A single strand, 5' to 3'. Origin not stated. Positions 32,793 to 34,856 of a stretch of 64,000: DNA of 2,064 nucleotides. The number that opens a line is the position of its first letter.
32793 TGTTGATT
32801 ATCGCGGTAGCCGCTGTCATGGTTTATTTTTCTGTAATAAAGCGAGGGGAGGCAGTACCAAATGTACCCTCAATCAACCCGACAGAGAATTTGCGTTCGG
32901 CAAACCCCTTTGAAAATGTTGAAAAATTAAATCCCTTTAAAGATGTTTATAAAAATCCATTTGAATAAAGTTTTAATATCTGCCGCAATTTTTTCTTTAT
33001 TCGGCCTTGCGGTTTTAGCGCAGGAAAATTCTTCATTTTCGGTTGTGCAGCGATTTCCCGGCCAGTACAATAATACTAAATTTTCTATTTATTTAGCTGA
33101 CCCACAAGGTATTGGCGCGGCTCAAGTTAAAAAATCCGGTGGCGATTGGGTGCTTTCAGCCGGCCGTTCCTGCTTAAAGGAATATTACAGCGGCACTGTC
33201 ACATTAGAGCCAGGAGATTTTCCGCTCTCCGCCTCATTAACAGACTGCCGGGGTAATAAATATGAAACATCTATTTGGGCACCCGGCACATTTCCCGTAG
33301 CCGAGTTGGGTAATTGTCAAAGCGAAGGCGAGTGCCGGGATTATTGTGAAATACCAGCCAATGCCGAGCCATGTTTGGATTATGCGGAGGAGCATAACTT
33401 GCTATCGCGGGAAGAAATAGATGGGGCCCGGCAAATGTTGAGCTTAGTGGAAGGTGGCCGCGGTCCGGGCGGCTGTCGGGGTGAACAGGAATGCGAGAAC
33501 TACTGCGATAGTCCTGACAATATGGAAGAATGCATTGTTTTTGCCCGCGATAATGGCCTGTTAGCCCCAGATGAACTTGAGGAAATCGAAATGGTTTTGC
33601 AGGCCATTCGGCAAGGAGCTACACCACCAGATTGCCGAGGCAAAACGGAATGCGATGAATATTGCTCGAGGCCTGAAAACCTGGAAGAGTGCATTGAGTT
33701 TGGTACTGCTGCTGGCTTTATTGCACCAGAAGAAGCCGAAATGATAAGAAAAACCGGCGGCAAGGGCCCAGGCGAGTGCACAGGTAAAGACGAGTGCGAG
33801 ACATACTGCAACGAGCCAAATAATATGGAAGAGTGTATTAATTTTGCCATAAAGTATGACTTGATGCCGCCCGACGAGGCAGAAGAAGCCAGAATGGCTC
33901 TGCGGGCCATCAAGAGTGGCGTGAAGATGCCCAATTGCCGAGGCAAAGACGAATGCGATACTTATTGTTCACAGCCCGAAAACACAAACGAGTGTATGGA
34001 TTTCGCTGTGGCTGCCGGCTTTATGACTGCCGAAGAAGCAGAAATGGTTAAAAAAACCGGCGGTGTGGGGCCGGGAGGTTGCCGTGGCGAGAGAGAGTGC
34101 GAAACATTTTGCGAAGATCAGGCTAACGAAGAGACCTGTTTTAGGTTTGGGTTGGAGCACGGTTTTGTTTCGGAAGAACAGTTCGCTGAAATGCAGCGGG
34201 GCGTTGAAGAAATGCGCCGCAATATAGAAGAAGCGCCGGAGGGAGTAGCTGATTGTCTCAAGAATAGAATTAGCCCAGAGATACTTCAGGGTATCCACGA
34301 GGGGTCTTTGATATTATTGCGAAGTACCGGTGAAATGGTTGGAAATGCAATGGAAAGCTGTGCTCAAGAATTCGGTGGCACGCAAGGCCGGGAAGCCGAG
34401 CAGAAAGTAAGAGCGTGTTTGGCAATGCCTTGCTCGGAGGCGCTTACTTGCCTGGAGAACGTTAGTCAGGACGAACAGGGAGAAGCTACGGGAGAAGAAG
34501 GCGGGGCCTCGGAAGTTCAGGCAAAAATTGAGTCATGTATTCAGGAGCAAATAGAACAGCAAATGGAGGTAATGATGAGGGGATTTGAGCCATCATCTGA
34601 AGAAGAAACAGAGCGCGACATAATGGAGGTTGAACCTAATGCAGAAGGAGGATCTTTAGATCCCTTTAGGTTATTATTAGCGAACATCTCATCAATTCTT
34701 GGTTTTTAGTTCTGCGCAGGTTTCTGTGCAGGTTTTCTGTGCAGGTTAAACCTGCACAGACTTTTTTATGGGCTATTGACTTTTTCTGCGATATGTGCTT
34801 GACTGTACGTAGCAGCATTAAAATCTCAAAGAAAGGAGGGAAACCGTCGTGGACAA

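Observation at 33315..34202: Secreted protein made of six tandem Cys4 modules (C-x5-C-x3-C-x8-C) alternating between two subtypes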

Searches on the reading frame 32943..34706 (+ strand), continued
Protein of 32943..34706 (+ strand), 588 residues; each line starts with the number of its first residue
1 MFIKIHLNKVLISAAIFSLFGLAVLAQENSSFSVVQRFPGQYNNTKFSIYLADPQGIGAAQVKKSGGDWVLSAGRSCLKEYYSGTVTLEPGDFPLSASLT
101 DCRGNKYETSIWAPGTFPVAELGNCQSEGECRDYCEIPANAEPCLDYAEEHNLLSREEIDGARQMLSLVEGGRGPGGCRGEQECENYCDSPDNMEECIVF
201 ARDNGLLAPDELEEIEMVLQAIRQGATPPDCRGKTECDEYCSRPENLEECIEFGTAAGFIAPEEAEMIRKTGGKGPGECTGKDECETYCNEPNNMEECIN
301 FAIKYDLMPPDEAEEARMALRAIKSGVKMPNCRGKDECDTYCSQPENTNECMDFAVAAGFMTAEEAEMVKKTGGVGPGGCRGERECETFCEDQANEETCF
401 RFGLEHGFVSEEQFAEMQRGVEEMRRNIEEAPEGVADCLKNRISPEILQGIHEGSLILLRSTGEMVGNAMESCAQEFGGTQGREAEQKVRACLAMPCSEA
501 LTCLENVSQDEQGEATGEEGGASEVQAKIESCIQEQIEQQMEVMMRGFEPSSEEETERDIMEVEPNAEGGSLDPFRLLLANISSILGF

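Call 41: find_related_loci(query=A2, collection=genome_contigs, flank=2500)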
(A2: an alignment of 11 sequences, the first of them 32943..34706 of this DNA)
Query A2 (588 aa) in genome_contigs; peptide patterns used: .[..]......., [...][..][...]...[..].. (x = any residue, [..] = any of these).
313 stretches matched a pattern; 188 encode a relative of the query (tblastn E <= 1e-3); the best 80 are kept; 80 distinct loci.
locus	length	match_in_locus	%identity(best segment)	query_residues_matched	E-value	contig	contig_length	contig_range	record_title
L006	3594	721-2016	44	116-541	1e-105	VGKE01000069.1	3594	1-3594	MAG: Candidatus Nealsonbacteria bacterium isolate M_DeepCast_400m_m2_122 M_DeepCast_400m_m2_122_Ga0194112_10062640, whol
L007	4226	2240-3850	37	1-477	9e-105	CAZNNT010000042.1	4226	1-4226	MAG TPA_asm: uncultured Candidatus Saccharibacteria bacterium isolate SRP090828_co3_7 genome assembly, contig: NODE_5471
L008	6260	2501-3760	44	117-487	1e-101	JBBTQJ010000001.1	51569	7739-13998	MAG: Patescibacteria group bacterium isolate H43-bin145_1 H43_bin145_1_000000000001, whole genome shotgun sequence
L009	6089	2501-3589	47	116-477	4e-101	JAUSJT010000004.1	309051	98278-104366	MAG: bacterium isolate E14_metabat.bin.319 E14_k141_128035, whole genome shotgun sequence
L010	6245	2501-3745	44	116-477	5e-101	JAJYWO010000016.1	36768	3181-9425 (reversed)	MAG: bacterium isolate FK3.bin121 NODE_2131_length_36768_cov_1.261428, whole genome shotgun sequence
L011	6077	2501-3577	45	116-477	7e-101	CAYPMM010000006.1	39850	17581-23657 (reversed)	MAG TPA_asm: uncultured Candidatus Saccharibacteria bacterium isolate binchicken_co38_445 genome assembly, contig: NODE_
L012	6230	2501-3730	45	117-484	6e-100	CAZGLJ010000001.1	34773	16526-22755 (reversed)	MAG TPA_asm: uncultured Candidatus Saccharibacteria bacterium isolate SRP050083_co1_295 genome assembly, contig: NODE_41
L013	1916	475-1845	44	117-482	3e-105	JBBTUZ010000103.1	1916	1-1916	MAG: Patescibacteria group bacterium isolate H32-bin045_1 H32_bin045_1_000000000103, whole genome shotgun sequence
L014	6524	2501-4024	44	117-482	9e-99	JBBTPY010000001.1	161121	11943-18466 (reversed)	MAG: Patescibacteria group bacterium isolate H52-bin120_1 H52_bin120_1_000000000001, whole genome shotgun sequence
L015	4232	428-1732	45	117-478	1e-98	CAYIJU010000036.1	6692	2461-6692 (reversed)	MAG TPA_asm: uncultured Candidatus Saccharibacteria bacterium isolate ERP119705_co20_288 genome assembly, contig: NODE_1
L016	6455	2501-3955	40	116-549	1e-98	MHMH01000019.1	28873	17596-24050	MAG: Candidatus Nealsonbacteria bacterium RIFCSPLOWO2_01_FULL_43_32 rifcsplowo2_01_scaffold_8073, whole genome shotgun s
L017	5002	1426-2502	44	106-477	8e-98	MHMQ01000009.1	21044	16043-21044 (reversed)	MAG: Candidatus Niyogibacteria bacterium RIFCSPLOWO2_01_FULL_45_48 rifcsplowo2_01_scaffold_14297, whole genome shotgun s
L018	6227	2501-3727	43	117-486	2e-97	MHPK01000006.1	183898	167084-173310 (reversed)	MAG: Candidatus Staskawiczbacteria bacterium RIFOXYB1_FULL_38_37 rifoxyb1_full_scaffold_73, whole genome shotgun sequenc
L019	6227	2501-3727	44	117-481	2e-97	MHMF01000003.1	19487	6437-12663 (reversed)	MAG: Candidatus Nealsonbacteria bacterium RIFCSPLOWO2_01_FULL_38_120 rifcsplowo2_01_scaffold_10518, whole genome shotgun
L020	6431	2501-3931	44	117-473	4e-97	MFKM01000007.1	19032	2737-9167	MAG: Candidatus Jorgensenbacteria bacterium RIFCSPLOWO2_12_FULL_42_11 rifcsplowo2_12_scaffold_14557, whole genome shotgu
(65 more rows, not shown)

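Call 44: search_protein_representatives(alignment_id=A1)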
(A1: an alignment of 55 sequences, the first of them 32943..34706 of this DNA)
Query: 55 sequences, 559 profile positions. Proteins with E-value up to 0.001 (for the whole library): 1907; up to 1e-10: 1685; up to 1e-30: 1216. The best 150 are listed.
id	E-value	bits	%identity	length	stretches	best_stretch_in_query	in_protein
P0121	1.3e-260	882.7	-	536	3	6-371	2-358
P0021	9.2e-254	860.0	-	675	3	150-553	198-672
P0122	5.5e-250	847.6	-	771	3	15-357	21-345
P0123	2.7e-242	822.2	-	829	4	20-365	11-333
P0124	4.1e-224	762.2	-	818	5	10-364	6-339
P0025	2.3e-209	713.5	-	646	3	145-355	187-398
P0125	1.9e-205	700.6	-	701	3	13-324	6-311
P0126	1.9e-202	690.6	-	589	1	9-556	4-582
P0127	5.1e-201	685.9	-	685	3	94-429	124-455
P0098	2.1e-199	680.6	-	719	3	145-394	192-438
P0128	1.6e-198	677.7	-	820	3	5-352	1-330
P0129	3.4e-194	663.4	-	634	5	146-385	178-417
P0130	2.9e-193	660.3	-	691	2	10-354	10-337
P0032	7.8e-193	658.9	-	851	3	6-249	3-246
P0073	4.5e-191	653.1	-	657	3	146-548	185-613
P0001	1.7e-138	479.6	-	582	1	30-478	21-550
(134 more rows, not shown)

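Call 57: search_protein_families(library=ncbifam, proteins=[L004:3762-4001:+], max_evalue=1)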
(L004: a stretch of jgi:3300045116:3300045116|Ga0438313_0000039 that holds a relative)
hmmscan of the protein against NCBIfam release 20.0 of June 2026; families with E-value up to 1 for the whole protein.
L004:3762-4001:+ (80 aa): 0 families

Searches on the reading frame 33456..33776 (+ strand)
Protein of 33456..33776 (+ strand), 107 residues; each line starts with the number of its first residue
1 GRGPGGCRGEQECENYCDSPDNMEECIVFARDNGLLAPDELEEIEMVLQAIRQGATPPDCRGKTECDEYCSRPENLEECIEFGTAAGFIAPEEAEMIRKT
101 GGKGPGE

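Call 61: predict_structure(alignment_id=A4)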
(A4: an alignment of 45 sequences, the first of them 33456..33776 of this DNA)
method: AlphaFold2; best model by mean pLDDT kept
length: 107 residues; sequences in the alignment: 45
mean_pLDDT: 91.2   pTM: 0.75
mean pLDDT of the five models: 91.2, 90.6, 89.7, 88.9, 88.8
residues with pLDDT >= 90: 85; 70-90: 19; 50-70: 2; < 50: 1
segments of 3 or more residues with pLDDT < 50: none
pLDDT, mean of each block of 10 residues (from residue 1): 91 91 93 92 92 92 89 95 95 94 73
secondary structure, 60 per line:
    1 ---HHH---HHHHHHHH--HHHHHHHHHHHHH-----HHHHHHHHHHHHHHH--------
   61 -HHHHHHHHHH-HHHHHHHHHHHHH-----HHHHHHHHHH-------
elements in order: H10-17 H20-32 H38-52 H62-71 H73-85 H91-100

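Call 78: fold_search(model_id=the predicted structure, library=pdb)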
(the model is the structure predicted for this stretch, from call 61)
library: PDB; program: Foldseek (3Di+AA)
matches with E <= 10: 11; with E <= 0.001: 0
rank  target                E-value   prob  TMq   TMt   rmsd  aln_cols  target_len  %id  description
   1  9k5p_C                3.7e+00  0.08  0.27  0.31  10.4        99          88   17  Crystal structure of designed zinc-induced homotrimer C3-Zn2-HEHE-19 (released 2025-10-22)
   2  4gib_B                4.1e+00  0.07  0.20  0.12  10.5        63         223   22  2.27 Angstrom Crystal Structure of beta-Phosphoglucomutase (pgmB) from Clostridium difficile (released 2012-08-22)
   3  4i17                  4.9e+00  0.02  0.19  0.12  14.8       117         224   11  Crystal structure of a TPR repeats protein (BF2334) from Bacteroides fragilis NCTC 9343 at 1.50 A resolution (released 2012-12-12)
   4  3kor_B                6.2e+00  0.03  0.23  0.24  14.1       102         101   16  Crystal structure of a putative Trp repressor from Staphylococcus aureus (released 2010-11-17)
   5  3tad_C                6.6e+00  0.02  0.20  0.11  12.0       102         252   17  Crystal Structure of the Liprin-alpha/Liprin-beta complex (released 2011-10-12)
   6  7pkt_P                8.3e+00  0.04  0.28  0.10  10.8       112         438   12  Large subunit of the Chlamydomonas reinhardtii mitoribosome (released 2022-06-15)
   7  8v3b_a                8.8e+00  0.02  0.21  0.07  11.2       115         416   13  Computational Designed Nanocage O43_129_+4 (released 2024-03-13)
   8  9avb_B                9.3e+00  0.02  0.22  0.21   8.7       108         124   12  Fis1 Wild type (released 2025-05-21)
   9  6el2_A                9.3e+00  0.02  0.18  0.14  11.7        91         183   14  SaFadR_lauroyl_CoA complex (released 2018-10-10)
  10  1x1f_MODEL_1_A        9.9e+00  0.04  0.19  0.15  10.1        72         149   11  Solution structure of the PH domain of human Docking protein BRDG1 (released 2005-10-04)
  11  1d9q_B                9.9e+00  0.03  0.22  0.10  10.3        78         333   12  OXIDIZED PEA FRUCTOSE-1,6-BISPHOSPHATASE FORM 1 (released 1999-12-03)

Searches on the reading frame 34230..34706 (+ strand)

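Call 57: search_protein_families(library=ncbifam, proteins=[window:34230-34706:+], max_evalue=1)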
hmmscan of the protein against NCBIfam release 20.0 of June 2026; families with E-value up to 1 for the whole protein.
window:34230-34706:+ (159 aa): 1 family
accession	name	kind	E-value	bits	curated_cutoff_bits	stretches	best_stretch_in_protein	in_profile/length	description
NF005273.1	PRK06778.1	equivalog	0.075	12.4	383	1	50-133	87-166/297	putative lateral flagellar export/assembly protein LafU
